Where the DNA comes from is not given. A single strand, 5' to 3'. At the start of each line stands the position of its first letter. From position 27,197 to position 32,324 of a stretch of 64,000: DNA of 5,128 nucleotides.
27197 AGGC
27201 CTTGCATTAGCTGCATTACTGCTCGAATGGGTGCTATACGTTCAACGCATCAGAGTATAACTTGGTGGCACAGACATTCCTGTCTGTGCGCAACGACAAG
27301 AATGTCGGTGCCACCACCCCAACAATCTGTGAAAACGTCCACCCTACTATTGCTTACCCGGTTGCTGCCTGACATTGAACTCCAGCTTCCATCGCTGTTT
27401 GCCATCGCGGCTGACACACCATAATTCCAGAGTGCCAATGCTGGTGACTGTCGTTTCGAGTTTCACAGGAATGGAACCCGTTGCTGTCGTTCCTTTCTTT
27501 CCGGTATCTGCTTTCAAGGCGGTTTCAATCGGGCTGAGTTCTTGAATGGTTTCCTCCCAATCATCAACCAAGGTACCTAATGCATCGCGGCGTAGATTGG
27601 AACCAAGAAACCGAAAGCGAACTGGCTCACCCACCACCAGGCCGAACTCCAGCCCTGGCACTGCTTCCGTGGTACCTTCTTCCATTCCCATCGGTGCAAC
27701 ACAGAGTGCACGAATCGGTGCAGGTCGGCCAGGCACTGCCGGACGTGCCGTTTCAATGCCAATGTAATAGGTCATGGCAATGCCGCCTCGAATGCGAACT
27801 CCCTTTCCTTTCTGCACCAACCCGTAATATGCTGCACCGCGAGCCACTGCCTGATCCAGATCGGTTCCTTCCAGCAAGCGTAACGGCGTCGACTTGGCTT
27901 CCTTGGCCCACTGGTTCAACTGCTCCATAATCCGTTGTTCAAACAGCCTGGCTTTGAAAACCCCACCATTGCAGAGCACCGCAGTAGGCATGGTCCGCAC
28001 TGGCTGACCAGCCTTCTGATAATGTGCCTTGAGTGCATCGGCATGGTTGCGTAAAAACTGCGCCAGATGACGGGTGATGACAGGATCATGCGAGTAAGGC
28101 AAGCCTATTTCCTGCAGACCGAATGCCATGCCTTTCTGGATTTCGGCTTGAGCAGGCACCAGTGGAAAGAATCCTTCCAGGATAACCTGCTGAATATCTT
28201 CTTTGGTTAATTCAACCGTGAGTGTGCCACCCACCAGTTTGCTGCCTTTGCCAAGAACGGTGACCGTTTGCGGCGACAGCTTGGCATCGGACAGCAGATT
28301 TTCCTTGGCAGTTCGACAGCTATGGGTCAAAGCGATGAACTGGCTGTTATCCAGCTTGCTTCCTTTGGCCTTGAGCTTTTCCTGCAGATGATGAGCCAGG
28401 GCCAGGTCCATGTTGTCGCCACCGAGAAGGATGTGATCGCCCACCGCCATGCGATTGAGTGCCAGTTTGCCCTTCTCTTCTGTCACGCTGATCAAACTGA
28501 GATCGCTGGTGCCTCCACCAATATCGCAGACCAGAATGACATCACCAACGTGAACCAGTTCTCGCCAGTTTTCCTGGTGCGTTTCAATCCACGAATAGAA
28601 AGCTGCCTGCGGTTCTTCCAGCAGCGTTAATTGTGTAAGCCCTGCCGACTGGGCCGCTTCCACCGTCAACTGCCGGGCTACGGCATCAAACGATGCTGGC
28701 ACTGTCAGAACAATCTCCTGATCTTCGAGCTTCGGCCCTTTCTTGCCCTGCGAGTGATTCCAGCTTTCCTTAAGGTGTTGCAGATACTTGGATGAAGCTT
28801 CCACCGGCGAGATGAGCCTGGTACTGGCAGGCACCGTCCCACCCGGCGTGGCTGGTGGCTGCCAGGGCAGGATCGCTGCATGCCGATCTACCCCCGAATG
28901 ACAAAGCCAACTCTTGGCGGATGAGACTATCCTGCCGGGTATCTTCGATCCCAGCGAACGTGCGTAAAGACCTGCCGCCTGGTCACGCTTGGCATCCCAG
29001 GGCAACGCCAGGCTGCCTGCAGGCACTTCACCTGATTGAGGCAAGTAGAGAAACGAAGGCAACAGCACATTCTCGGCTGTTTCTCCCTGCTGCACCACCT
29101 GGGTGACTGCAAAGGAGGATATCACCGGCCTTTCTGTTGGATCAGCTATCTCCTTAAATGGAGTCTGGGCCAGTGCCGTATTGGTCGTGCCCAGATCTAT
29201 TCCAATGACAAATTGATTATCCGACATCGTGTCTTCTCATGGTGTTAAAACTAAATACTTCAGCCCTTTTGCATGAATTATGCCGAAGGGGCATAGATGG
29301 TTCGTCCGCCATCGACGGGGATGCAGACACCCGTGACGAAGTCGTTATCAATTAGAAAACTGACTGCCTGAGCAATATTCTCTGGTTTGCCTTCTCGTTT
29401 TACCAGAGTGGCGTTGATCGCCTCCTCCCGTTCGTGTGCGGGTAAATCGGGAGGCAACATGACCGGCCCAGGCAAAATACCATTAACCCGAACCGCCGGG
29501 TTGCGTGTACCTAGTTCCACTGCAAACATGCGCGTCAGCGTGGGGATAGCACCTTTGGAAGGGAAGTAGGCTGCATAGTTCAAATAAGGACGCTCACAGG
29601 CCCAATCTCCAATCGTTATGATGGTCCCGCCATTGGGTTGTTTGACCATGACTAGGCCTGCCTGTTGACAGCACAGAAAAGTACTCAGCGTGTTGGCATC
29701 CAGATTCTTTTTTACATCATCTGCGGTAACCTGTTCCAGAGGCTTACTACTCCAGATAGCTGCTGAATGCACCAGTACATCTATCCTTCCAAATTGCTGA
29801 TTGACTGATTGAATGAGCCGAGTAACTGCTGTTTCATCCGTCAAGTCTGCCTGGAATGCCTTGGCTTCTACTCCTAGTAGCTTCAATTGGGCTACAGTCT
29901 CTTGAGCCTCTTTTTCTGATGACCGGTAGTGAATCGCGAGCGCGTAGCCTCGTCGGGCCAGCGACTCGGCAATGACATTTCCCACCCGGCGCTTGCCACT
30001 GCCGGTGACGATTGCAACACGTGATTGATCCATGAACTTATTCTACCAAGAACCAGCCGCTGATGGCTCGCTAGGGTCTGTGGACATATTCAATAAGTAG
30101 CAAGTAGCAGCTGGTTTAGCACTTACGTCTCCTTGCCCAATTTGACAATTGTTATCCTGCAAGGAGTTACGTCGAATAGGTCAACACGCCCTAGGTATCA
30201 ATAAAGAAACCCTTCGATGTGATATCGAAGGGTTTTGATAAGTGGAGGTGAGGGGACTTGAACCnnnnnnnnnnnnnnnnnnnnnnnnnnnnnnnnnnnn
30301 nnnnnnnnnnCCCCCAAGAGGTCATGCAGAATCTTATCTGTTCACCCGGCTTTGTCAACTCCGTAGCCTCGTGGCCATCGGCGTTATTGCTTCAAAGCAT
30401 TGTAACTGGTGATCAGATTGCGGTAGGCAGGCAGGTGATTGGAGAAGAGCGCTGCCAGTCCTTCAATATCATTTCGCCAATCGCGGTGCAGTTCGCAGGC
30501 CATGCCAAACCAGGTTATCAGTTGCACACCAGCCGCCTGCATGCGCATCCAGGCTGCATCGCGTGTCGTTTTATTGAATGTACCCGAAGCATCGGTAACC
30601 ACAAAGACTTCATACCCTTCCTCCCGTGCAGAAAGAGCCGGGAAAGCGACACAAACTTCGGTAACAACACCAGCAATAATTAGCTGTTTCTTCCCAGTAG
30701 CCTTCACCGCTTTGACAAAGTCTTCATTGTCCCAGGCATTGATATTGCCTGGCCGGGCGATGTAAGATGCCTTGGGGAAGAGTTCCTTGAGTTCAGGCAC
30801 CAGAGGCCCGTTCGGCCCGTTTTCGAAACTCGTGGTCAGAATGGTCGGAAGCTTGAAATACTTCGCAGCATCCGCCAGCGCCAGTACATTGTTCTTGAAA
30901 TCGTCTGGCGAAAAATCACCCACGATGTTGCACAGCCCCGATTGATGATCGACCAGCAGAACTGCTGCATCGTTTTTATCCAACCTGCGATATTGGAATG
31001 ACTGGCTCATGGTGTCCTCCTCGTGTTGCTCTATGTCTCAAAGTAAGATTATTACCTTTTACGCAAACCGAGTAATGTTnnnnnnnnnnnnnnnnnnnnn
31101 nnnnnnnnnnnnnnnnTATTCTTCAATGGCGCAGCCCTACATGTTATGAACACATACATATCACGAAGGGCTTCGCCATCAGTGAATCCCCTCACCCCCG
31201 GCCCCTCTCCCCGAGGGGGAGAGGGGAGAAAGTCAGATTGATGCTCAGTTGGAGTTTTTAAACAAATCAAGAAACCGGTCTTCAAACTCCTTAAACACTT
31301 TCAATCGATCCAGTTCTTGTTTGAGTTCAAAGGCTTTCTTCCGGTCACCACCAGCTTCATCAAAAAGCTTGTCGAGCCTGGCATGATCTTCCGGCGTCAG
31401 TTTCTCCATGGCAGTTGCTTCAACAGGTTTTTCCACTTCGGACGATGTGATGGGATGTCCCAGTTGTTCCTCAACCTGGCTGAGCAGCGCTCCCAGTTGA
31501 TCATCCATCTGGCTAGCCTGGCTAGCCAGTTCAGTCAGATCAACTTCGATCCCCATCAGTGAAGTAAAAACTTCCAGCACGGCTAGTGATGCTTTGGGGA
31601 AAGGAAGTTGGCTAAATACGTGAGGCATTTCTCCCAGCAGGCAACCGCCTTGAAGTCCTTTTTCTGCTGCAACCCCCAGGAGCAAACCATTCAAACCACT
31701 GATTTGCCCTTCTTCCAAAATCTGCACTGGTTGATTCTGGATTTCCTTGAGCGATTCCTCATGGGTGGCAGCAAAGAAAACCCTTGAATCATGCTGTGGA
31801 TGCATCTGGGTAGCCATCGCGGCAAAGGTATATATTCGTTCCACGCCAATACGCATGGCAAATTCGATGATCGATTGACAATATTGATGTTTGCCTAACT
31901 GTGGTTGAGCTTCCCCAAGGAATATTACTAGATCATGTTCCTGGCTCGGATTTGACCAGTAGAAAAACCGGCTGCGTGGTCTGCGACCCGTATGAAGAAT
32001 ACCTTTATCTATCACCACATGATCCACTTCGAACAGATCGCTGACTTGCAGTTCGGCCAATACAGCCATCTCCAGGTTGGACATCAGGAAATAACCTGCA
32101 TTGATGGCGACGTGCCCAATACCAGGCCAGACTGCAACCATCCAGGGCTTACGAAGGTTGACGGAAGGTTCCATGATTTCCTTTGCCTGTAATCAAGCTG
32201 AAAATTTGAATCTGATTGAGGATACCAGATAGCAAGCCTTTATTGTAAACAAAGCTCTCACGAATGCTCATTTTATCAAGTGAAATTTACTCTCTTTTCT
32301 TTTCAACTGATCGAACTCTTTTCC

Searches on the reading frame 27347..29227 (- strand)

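Call 55: search_protein_families(library=pfam, proteins=[window:27347-29227:-], max_evalue=0.00001)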
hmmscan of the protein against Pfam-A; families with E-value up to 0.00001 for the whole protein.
window:27347-29227:- (626 aa): 2 families
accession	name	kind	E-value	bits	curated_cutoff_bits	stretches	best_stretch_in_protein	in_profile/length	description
PF00012.26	HSP70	-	2.2e-22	79.5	20.6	1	136-328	105-286/599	Hsp70 protein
PF06723.19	MreB_Mbl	-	7.4e-09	35.3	27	1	139-286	68-193/327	MreB/Mbl protein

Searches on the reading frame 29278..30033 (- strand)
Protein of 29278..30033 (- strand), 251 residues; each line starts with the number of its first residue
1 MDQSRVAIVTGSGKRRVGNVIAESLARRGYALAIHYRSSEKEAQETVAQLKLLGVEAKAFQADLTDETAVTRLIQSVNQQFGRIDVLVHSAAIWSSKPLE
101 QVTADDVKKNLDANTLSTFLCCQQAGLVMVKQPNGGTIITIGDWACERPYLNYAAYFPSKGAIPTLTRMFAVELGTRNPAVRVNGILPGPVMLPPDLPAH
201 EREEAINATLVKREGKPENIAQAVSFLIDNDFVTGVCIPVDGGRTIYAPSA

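Call 55: search_protein_families(library=pfam, proteins=[window:29278-30033:-], max_evalue=0.00001)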
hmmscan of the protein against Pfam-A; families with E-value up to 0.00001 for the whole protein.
window:29278-30033:- (251 aa): 4 families
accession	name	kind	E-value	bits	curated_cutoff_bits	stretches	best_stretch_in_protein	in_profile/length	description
PF13561.12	adh_short_C2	-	7.9e-45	153.7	27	1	17-244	8-235/236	Enoyl-(Acyl carrier protein) reductase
PF00106.31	adh_short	-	9.3e-37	126.8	26.6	1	6-191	2-182/195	short chain dehydrogenase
PF08659.16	KR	-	2.3e-13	50.9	22.6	1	8-113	4-111/180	KR domain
PF23441.1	SDR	-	2.6e-07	30.8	27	1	13-244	15-255/258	SDR-like rossmann domain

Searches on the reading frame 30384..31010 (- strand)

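Call 55: search_protein_families(library=pfam, proteins=[window:30384-31010:-], max_evalue=0.00001)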
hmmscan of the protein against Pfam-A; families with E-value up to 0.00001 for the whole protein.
window:30384-31010:- (208 aa): 1 family
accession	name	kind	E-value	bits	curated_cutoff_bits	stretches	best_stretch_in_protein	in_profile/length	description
PF00857.26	Isochorismatase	-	3e-25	89.8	27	1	16-167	2-173/175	Isochorismatase domain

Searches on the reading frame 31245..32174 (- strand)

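Call 55: search_protein_families(library=pfam, proteins=[window:31245-32174:-], max_evalue=0.00001)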
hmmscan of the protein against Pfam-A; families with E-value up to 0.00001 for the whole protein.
window:31245-32174:- (309 aa): 1 family
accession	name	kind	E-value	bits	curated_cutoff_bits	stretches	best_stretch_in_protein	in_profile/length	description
PF09754.15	PAC2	-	1.8e-39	136.2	25.8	1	16-229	5-213/215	PAC2 family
